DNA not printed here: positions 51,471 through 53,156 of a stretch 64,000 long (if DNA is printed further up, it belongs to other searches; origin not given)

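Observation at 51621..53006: Bona fide RuBisCO large subunit (form III or II/III-like) without its usual pathway partners nearby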

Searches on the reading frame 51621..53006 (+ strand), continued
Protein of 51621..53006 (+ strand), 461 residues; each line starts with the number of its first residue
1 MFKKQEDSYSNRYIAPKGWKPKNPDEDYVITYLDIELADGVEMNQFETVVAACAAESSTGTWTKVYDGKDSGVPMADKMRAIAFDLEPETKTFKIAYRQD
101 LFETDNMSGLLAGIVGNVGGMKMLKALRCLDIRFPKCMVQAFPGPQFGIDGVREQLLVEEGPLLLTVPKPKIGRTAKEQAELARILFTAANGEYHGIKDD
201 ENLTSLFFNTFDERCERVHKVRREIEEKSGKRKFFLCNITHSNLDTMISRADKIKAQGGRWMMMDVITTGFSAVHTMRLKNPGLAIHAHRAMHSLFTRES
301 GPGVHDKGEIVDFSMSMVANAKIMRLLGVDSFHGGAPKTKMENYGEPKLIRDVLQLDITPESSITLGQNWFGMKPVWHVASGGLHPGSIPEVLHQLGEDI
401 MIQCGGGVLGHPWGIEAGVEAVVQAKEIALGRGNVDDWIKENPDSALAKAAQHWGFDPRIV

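Call 11: find_homologous_proteins(query=window:51621-53006:+, max_evalue=1e-20)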
Query window:51621-53006:+ (461 aa): 3144 proteins with E <= 1e-20 among 8000 candidates; the best 120 are listed.
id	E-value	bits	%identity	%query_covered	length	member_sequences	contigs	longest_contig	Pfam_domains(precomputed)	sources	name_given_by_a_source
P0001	0.0e+0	1028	95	100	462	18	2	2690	PF02788.22,PF00016.27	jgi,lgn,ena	-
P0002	1.3e-282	956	86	100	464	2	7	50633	PF02788.22,PF00016.27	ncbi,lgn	-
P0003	1.7e-281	952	86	100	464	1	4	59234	PF02788.22,PF00016.27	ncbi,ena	-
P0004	3.7e-281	951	86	100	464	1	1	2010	PF02788.22,PF00016.27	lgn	-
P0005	4.7e-281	950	88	98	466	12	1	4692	PF02788.22,PF00016.27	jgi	-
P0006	8.2e-280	946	86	100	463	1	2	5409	PF02788.22,PF00016.27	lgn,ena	-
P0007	1.5e-279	946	86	100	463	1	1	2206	PF02788.22,PF00016.27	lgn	-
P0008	2.2e-279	945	86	100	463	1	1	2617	PF02788.22,PF00016.27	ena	-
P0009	3.3e-279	944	86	100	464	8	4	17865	PF02788.22,PF00016.27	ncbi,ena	-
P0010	4.1e-279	944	86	100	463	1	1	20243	PF02788.22,PF00016.27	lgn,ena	-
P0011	1.2e-278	943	85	100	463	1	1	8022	PF02788.22,PF00016.27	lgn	-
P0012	1.5e-278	942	85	100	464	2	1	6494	PF02788.22,PF00016.27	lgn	-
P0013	2.7e-278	941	86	99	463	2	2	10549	PF02788.22,PF00016.27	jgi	jgi:ribulose-bisphosphate carboxylase large chain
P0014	6.4e-278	940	86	100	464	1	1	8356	PF02788.22,PF00016.27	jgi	-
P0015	3.2e-277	938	85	100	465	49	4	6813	PF02788.22,PF00016.27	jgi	jgi:ribulose-bisphosphate carboxylase large chain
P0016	4.7e-277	937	85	100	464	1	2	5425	PF02788.22,PF00016.27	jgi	jgi:ribulose-bisphosphate carboxylase large chain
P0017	1.3e-274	929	85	100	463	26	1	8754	PF02788.22,PF00016.27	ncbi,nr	ncbi:ribulose-bisphosphate carboxylase large subunit [Candidatus Dojkabacteria bacterium]|nr:ribulos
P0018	4.1e-265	898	84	98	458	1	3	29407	PF02788.22,PF00016.27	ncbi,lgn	-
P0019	5.0e-262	888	81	100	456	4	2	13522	PF02788.22,PF00016.27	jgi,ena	jgi:ribulose-bisphosphate carboxylase large chain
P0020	7.1e-261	884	81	100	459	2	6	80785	PF02788.22,PF00016.27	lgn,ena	-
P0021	2.3e-259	879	80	100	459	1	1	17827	PF02788.22,PF00016.27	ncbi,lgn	-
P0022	7.5e-259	877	80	98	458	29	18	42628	PF02788.22,PF00016.27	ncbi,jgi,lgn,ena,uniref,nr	ncbi:MAG: Ribulose bisphosphate carboxylase, type III [candidate division WS6 bacterium GW2011_GWC2_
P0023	1.8e-258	876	80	100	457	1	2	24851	PF02788.22,PF00016.27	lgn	-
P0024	6.5e-258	874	81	98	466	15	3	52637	PF02788.22,PF00016.27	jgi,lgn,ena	-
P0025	1.1e-257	873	81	97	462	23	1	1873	PF02788.22,PF00016.27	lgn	-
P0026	1.9e-257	873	80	98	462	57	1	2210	PF02788.22,PF00016.27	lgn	-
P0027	7.8e-257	871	81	97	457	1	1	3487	PF02788.22,PF00016.27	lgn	-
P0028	6.6e-255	864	79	98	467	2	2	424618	PF02788.22,PF00016.27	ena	-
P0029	3.5e-254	862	80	97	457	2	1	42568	PF02788.22,PF00016.27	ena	-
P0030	1.8e-252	856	78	100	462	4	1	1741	PF02788.22,PF00016.27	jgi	jgi:ribulose-bisphosphate carboxylase large chain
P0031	4.3e-252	855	78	98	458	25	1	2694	PF02788.22,PF00016.27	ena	-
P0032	2.4e-251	853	77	100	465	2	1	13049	PF02788.22,PF00016.27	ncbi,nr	ncbi:TPA: ribulose-bisphosphate carboxylase large subunit [Patescibacteria group bacterium]|nr:ribul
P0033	1.8e-249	846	77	98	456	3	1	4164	PF02788.22,PF00016.27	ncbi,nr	ncbi:MAG: RuBisCO large subunit C-terminal-like domain-containing protein [Candidatus Dojkabacteria 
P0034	1.1e-247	840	76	100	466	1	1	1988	PF02788.22,PF00016.27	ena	-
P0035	1.3e-247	840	75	100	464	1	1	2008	PF02788.22,PF00016.27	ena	-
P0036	3.0e-247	839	76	100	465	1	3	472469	PF02788.22,PF00016.27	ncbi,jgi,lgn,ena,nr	ncbi:ribulose-bisphosphate carboxylase large subunit [bacterium]|nr:ribulose-bisphosphate carboxylas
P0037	8.7e-247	838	78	99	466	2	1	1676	PF02788.22,PF00016.27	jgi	jgi:ribulose-bisphosphate carboxylase large chain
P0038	3.0e-246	836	75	100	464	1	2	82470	PF02788.22,PF00016.27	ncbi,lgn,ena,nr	ncbi:ribulose-bisphosphate carboxylase large subunit [bacterium]|nr:ribulose-bisphosphate carboxylas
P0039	1.0e-243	827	74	100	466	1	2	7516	PF02788.22,PF00016.27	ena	-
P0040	1.3e-243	827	74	100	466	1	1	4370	PF02788.22,PF00016.27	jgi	jgi:ribulose-bisphosphate carboxylase large chain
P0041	1.7e-243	827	75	100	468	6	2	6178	PF02788.22,PF00016.27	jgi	jgi:ribulose-bisphosphate carboxylase large chain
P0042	4.0e-243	825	75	98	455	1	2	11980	PF02788.22,PF00016.27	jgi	-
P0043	6.3e-243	825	75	100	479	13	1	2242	PF02788.22,PF00016.27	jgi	jgi:ribulose-bisphosphate carboxylase large chain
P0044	1.8e-242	823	75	98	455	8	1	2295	PF02788.22,PF00016.27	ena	-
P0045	2.2e-242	823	74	100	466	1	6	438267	PF02788.22,PF00016.27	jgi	jgi:ribulose-bisphosphate carboxylase large chain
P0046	2.4e-242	823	74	100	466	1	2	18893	PF02788.22,PF00016.27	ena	-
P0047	2.6e-242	823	76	97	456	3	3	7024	PF02788.22,PF00016.27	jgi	jgi:ribulose-bisphosphate carboxylase large chain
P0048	3.7e-242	822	75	99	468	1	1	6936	PF02788.22,PF00016.27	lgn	-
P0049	7.4e-242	821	73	100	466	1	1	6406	PF02788.22,PF00016.27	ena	-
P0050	1.9e-241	820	76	98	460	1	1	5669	PF02788.22,PF00016.27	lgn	-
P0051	3.8e-241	819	88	85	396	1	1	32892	PF02788.22,PF00016.27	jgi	jgi:ribulose-bisphosphate carboxylase large chain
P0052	5.3e-241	818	75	100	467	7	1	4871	PF02788.22,PF00016.27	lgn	-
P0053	2.5e-240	816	74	100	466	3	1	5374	PF02788.22,PF00016.27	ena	-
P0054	4.5e-240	815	74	99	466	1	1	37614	PF02788.22,PF00016.27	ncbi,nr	ncbi:MAG: RuBisCO large subunit C-terminal-like domain-containing protein [Candidatus Dojkabacteria 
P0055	1.2e-239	814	74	98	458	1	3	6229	PF02788.22,PF00016.27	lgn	-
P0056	1.1e-238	811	75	97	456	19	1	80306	PF02788.22,PF00016.27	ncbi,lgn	-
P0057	4.0e-238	809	74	99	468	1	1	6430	PF02788.22,PF00016.27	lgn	-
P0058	7.2e-238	808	73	100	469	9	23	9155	PF02788.22,PF00016.27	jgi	jgi:ribulose-bisphosphate carboxylase large chain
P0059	2.3e-237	806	76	97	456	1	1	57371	PF02788.22,PF00016.27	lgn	-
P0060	4.0e-237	806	73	98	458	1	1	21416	PF02788.22,PF00016.27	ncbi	-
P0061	2.4e-236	803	72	99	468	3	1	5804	PF02788.22,PF00016.27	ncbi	-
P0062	6.8e-236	802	73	97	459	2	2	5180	PF02788.22,PF00016.27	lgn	-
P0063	4.5e-235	799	73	97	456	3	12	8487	PF02788.22,PF00016.27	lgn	-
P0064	8.3e-234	795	73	97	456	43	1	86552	PF02788.22,PF00016.27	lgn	-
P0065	5.4e-233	792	73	97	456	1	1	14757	PF02788.22,PF00016.27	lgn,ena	-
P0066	1.4e-232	791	72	97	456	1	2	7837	PF02788.22,PF00016.27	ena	-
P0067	1.7e-232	790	73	100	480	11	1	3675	PF02788.22,PF00016.27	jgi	jgi:ribulose-bisphosphate carboxylase large chain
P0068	3.0e-232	790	74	97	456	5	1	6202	PF02788.22,PF00016.27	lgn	-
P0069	7.2e-232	788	71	100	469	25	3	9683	PF02788.22,PF00016.27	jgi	jgi:ribulose-bisphosphate carboxylase large chain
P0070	3.0e-231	786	72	97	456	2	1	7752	PF02788.22,PF00016.27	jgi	-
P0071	4.3e-231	786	73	98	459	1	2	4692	PF02788.22,PF00016.27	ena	-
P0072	1.8e-230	784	72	97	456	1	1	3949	PF02788.22,PF00016.27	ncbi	-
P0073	1.0e-229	781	73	97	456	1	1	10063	PF02788.22,PF00016.27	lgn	-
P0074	2.4e-229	780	71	97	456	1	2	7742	PF02788.22,PF00016.27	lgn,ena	-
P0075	2.1e-228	777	73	97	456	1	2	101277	PF02788.22,PF00016.27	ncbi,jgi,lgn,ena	-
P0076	2.4e-228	777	72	97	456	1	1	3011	PF02788.22,PF00016.27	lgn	-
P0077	2.9e-228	776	71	100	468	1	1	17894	PF02788.22,PF00016.27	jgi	jgi:ribulose-bisphosphate carboxylase large chain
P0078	4.9e-228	776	71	99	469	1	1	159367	PF02788.22,PF00016.27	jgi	jgi:ribulose-bisphosphate carboxylase large chain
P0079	5.5e-228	776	72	97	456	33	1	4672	PF02788.22,PF00016.27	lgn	-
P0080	1.3e-227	774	72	97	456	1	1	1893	PF02788.22,PF00016.27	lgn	-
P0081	7.3e-227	772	73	97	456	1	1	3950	PF02788.22,PF00016.27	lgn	-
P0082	3.0e-225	766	71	97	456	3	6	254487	PF02788.22,PF00016.27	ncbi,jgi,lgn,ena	-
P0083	4.5e-225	766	70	97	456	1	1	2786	PF02788.22,PF00016.27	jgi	-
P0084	4.7e-225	766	71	97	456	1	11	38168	PF02788.22,PF00016.27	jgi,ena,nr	nr:RuBisCO long chain, Form III-like [uncultured bacterium]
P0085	1.2e-224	765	71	97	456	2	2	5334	PF02788.22,PF00016.27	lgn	-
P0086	2.3e-224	764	70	100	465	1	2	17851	PF02788.22,PF00016.27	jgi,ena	-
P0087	5.8e-224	762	70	97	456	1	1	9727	PF02788.22,PF00016.27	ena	-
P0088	1.8e-223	761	71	97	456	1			PF02788.22,PF00016.27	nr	nr:RuBisCO long chain, Form III-like [uncultured bacterium]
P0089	2.2e-223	760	70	97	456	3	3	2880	PF02788.22,PF00016.27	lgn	-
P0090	2.4e-223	760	72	99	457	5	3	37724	PF02788.22,PF00016.27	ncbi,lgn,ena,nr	ncbi:ribulose-bisphosphate carboxylase large subunit [bacterium]|nr:ribulose-bisphosphate carboxylas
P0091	2.4e-223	760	71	97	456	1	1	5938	PF02788.22,PF00016.27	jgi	jgi:ribulose-bisphosphate carboxylase large chain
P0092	2.6e-223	760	71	97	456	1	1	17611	PF02788.22,PF00016.27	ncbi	-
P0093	1.0e-222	758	70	97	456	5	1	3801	PF02788.22,PF00016.27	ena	-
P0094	1.2e-222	758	70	97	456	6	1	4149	PF02788.22,PF00016.27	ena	-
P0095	1.3e-222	758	71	97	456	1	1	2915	PF02788.22,PF00016.27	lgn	-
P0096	2.5e-222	757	69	98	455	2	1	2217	PF02788.22,PF00016.27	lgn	-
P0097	3.4e-222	756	71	97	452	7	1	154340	PF02788.22,PF00016.27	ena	-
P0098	6.2e-222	756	72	95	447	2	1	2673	PF02788.22,PF00016.27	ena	-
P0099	7.9e-222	755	69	100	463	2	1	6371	PF02788.22,PF00016.27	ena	-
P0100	3.7e-221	753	69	97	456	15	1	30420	PF02788.22,PF00016.27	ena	-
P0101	3.8e-221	753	70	98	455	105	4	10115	PF02788.22,PF00016.27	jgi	-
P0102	7.7e-220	749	69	97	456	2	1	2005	PF02788.22,PF00016.27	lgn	-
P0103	1.4e-219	748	68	100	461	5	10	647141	PF02788.22,PF00016.27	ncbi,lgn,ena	-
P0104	4.2e-219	746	71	97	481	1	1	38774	PF02788.22,PF00016.27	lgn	-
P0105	1.7e-216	738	68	97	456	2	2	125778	PF02788.22,PF00016.27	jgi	jgi:ribulose-bisphosphate carboxylase large chain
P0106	4.9e-216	736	69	97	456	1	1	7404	PF02788.22,PF00016.27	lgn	-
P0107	5.6e-215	733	68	97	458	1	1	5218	PF02788.22,PF00016.27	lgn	-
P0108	9.5e-215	732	69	97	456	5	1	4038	PF02788.22,PF00016.27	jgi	-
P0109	4.4e-214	730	69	97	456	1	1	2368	PF02788.22,PF00016.27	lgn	-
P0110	1.7e-213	728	68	97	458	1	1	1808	PF02788.22,PF00016.27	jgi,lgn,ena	-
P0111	1.2e-212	725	69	97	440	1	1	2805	PF02788.22,PF00016.27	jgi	jgi:ribulose-bisphosphate carboxylase large chain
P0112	3.2e-210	717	73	90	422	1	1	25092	PF02788.22,PF00016.27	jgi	jgi:ribulose-bisphosphate carboxylase large chain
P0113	5.7e-209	713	67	97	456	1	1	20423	PF02788.22,PF00016.27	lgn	-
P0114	2.5e-207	707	67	97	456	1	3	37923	PF02788.22,PF00016.27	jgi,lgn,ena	jgi:ribulose-bisphosphate carboxylase large chain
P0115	2.5e-205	701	65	97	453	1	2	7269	PF02788.22,PF00016.27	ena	-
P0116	2.8e-202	691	67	97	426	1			PF02788.22,PF00016.27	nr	nr:RuBisCO long chain, Form III-like [uncultured bacterium]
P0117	2.3e-200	684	64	97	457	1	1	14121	PF02788.22,PF00016.27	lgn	-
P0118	1.7e-187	642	61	97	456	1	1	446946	PF02788.22,PF00016.27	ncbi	ncbi:MAG: RuBisCO large subunit C-terminal-like domain-containing protein [Candidatus Dojkabacteria 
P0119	1.6e-185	636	77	75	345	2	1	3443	PF00016.27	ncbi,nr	ncbi:MAG: hypothetical protein J7L82_02480, partial [Staphylothermus sp.]|nr:hypothetical protein [S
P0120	2.2e-179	615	61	97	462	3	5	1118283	PF02788.22,PF00016.27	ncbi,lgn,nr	ncbi:ribulose-bisphosphate carboxylase large subunit [Candidatus Gottesmanbacteria bacterium]|nr:rib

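Call 12: find_encoding_contigs(protein=window:51621-53006:+, flank=10000, max_places=6)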
Protein window:51621-53006:+ (461 aa): 14 contigs read that carry it; 5 places shown.
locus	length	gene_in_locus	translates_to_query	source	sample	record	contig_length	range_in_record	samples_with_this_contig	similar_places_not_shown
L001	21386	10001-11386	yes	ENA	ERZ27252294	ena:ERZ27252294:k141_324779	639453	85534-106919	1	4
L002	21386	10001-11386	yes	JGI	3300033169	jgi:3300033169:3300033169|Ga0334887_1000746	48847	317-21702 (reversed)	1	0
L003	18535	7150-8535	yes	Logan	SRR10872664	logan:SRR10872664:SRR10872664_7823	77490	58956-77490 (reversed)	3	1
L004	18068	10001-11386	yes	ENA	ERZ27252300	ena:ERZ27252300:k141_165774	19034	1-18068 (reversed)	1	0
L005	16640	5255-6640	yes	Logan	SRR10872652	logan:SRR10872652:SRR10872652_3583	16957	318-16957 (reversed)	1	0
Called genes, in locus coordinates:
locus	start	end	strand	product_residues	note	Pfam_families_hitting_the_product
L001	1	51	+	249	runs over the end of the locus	PF10531:SLBB, PF00633:HHH (weak), PF12836:HHH_3, PF14520:HHH_5 (faint)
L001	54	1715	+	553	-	PF13567:DUF4131, PF03772:Competence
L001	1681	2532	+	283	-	PF25281:MBL_MAP1B (faint), PF00753:Lactamase_B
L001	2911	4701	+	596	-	PF03485:Arg_tRNA_synt_N, PF00750:tRNA-synt_1d, PF05746:DALR_1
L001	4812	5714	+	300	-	PF13428:TPR_14 (faint), PF21033:RMD1-3 (faint), PF13174:TPR_6 (faint), PF13176:TPR_7 (faint), PF13181:TPR_8 (faint), PF17874:TPR_MalT (faint), PF00515:TPR_1 (faint), PF13424:TPR_12, +2 more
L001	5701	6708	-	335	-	PF04055:Radical_SAM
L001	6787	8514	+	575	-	-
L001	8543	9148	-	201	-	-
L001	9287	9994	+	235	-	-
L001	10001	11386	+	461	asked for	PF02788:RuBisCO_large_N, PF00016:RuBisCO_large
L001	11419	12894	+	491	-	PF00587:tRNA-synt_2b, PF03129:HGTP_anticodon, PF09180:ProRS-C_1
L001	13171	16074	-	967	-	PF00005:ABC_tran (faint), PF02463:SMC_N (faint), PF13191:AAA_16 (faint), PF13555:AAA_29 (faint), PF20703:nSTAND1 (faint), PF20720:nSTAND3 (faint), PF17760:UvrA_inter, PF17755:UvrA_DNA-bind, +1 more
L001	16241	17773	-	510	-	PF08308:PEGA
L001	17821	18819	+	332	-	PF00579:tRNA-synt_1b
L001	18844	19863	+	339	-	PF00022:Actin (faint), PF06723:MreB_Mbl, PF00012:HSP70 (weak), PF14450:FtsA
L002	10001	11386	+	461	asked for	PF02788:RuBisCO_large_N, PF00016:RuBisCO_large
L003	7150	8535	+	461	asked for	PF02788:RuBisCO_large_N, PF00016:RuBisCO_large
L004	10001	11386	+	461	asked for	PF02788:RuBisCO_large_N, PF00016:RuBisCO_large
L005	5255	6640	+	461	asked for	PF02788:RuBisCO_large_N, PF00016:RuBisCO_large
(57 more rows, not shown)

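Call 20: find_encoding_contigs(protein=P0022, flank=10000, max_places=4)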
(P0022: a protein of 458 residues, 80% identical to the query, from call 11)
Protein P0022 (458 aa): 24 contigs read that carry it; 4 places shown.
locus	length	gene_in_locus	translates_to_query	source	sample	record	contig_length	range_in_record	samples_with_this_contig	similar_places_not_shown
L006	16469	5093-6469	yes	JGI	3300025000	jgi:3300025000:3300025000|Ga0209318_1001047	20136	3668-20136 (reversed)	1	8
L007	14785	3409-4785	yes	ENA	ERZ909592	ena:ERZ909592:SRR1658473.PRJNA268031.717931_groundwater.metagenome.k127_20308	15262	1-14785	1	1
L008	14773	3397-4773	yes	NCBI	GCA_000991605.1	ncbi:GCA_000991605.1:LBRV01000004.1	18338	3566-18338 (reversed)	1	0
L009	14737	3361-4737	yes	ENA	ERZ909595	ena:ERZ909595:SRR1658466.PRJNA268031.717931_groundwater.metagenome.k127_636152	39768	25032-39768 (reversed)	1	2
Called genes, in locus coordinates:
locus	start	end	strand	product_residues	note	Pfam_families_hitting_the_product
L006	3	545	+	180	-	?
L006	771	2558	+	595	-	PF03485:Arg_tRNA_synt_N, PF00750:tRNA-synt_1d, PF05746:DALR_1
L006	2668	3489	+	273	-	-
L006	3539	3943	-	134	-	PF18451:CdiA_C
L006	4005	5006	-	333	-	PF04055:Radical_SAM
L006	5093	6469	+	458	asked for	PF02788:RuBisCO_large_N, PF00016:RuBisCO_large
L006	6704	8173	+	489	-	PF00587:tRNA-synt_2b, PF03129:HGTP_anticodon, PF09180:ProRS-C_1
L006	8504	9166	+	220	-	-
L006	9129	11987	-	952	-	PF00005:ABC_tran (faint), PF02463:SMC_N (faint), PF03193:RsgA_GTPase (faint), PF13191:AAA_16 (faint), PF13555:AAA_29 (faint), PF20703:nSTAND1 (faint), PF17760:UvrA_inter, PF17755:UvrA_DNA-bind, +1 more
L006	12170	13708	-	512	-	PF08308:PEGA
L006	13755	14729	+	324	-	PF00579:tRNA-synt_1b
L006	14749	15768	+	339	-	PF00012:HSP70 (faint), PF06723:MreB_Mbl, PF14450:FtsA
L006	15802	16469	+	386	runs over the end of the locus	PF08014:MATCAP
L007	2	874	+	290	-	?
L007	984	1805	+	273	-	-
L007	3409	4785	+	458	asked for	PF02788:RuBisCO_large_N, PF00016:RuBisCO_large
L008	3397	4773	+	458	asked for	PF02788:RuBisCO_large_N, PF00016:RuBisCO_large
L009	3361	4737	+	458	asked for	PF02788:RuBisCO_large_N, PF00016:RuBisCO_large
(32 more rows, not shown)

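Call 21: find_encoding_contigs(protein=P0120, flank=10000, max_places=2)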
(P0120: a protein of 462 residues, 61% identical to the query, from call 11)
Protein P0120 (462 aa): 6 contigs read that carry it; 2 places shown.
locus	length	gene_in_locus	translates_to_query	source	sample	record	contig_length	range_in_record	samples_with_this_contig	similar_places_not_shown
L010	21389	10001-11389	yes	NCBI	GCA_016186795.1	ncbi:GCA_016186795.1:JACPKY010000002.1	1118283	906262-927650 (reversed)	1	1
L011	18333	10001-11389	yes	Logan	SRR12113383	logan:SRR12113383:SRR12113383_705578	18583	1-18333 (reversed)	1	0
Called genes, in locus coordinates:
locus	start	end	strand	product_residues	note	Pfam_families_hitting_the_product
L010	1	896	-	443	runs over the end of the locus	PF11638:DnaA_N (weak), PF01695:IstB_IS21, PF00308:Bac_DnaA, PF00004:AAA (weak), PF08299:Bac_DnaA_C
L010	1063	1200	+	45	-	PF00468:Ribosomal_L34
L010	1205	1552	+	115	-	PF00825:Ribonuclease_P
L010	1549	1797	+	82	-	PF01809:YidD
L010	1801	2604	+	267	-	PF02096:60KD_IMP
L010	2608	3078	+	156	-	PF13083:KH_KhpA-B, PF01424:R3H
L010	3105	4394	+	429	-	PF04932:Wzy_C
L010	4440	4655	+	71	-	-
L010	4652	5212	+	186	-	PF01467:CTP_transf_like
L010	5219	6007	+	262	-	PF02540:NAD_synthase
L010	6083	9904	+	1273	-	-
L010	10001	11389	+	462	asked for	PF02788:RuBisCO_large_N, PF00016:RuBisCO_large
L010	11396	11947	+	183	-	PF06414:Zeta_toxin, PF07931:CPT (weak), PF08433:KTI12 (weak), PF13207:AAA_17 (faint), PF13238:AAA_18, PF13671:AAA_33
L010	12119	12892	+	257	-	PF00702:Hydrolase, PF12710:HAD (faint), PF13419:HAD_2, PF13242:Hydrolase_like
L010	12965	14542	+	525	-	-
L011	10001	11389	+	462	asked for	PF02788:RuBisCO_large_N, PF00016:RuBisCO_large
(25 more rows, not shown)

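Call 22: find_encoding_contigs(protein=P0118, flank=10000, max_places=2)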
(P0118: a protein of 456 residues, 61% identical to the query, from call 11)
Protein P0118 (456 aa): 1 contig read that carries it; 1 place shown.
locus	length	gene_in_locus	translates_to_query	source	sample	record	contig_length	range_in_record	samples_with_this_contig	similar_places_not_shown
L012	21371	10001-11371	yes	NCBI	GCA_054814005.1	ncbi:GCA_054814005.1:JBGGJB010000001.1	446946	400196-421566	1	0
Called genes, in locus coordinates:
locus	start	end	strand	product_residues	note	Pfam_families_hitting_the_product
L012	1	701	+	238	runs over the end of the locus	PF10531:SLBB (weak), PF12836:HHH_3, PF00633:HHH (weak), PF14520:HHH_5 (faint)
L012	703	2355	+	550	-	PF13567:DUF4131, PF03772:Competence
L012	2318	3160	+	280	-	PF00753:Lactamase_B, PF23023:Anti-Pycsar_Apyc1 (faint), PF12706:Lactamase_B_2 (weak)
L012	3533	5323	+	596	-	PF03485:Arg_tRNA_synt_N, PF00750:tRNA-synt_1d, PF05746:DALR_1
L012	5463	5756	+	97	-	-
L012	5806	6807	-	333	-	PF13353:Fer4_12 (weak), PF04055:Radical_SAM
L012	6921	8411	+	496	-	-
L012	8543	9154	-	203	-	-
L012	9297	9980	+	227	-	-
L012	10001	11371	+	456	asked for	PF02788:RuBisCO_large_N, PF00016:RuBisCO_large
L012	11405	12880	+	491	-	PF00587:tRNA-synt_2b, PF03129:HGTP_anticodon, PF09180:ProRS-C_1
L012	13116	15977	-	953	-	PF00005:ABC_tran (faint), PF02463:SMC_N (faint), PF13191:AAA_16 (faint), PF20703:nSTAND1 (faint), PF20720:nSTAND3 (faint), PF17760:UvrA_inter, PF17755:UvrA_DNA-bind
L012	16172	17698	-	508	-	PF08308:PEGA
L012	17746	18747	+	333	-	PF00579:tRNA-synt_1b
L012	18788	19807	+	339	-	PF00012:HSP70 (faint), PF00022:Actin (weak), PF06723:MreB_Mbl, PF14450:FtsA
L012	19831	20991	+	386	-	PF08014:MATCAP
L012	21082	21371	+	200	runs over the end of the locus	-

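Call 23: find_encoding_contigs(protein=P0103, flank=10000, max_places=2)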
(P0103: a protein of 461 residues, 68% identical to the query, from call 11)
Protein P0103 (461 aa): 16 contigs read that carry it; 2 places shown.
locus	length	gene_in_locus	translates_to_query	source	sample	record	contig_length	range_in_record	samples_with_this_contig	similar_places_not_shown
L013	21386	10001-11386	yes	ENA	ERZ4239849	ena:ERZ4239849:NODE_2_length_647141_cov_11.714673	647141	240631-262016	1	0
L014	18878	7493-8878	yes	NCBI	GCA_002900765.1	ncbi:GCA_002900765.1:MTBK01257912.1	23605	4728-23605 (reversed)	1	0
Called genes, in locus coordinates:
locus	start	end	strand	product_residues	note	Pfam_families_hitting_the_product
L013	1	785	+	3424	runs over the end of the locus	-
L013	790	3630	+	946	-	-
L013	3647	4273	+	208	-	PF00160:Pro_isomerase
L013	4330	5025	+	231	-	PF10531:SLBB (weak), PF06514:PsbU (weak), PF14520:HHH_5 (faint), PF12836:HHH_3, PF00633:HHH (weak)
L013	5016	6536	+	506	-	PF13567:DUF4131, PF03772:Competence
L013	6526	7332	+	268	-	PF00753:Lactamase_B, PF12706:Lactamase_B_2 (weak)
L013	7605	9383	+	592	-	PF03485:Arg_tRNA_synt_N, PF00750:tRNA-synt_1d, PF05746:DALR_1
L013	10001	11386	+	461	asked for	PF02788:RuBisCO_large_N, PF00016:RuBisCO_large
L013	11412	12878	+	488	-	PF00587:tRNA-synt_2b, PF03129:HGTP_anticodon, PF09180:ProRS-C_1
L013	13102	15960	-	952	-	PF00005:ABC_tran (faint), PF02463:SMC_N (faint), PF03193:RsgA_GTPase (faint), PF13304:AAA_21 (faint), PF13555:AAA_29 (faint), PF20703:nSTAND1 (faint), PF17760:UvrA_inter, PF17755:UvrA_DNA-bind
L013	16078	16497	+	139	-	-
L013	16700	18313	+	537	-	PF13632:Glyco_trans_2_3 (weak)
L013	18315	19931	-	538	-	PF08308:PEGA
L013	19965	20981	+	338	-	PF00012:HSP70 (faint), PF06723:MreB_Mbl, PF14450:FtsA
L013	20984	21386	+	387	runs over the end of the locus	PF08014:MATCAP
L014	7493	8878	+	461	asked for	PF02788:RuBisCO_large_N, PF00016:RuBisCO_large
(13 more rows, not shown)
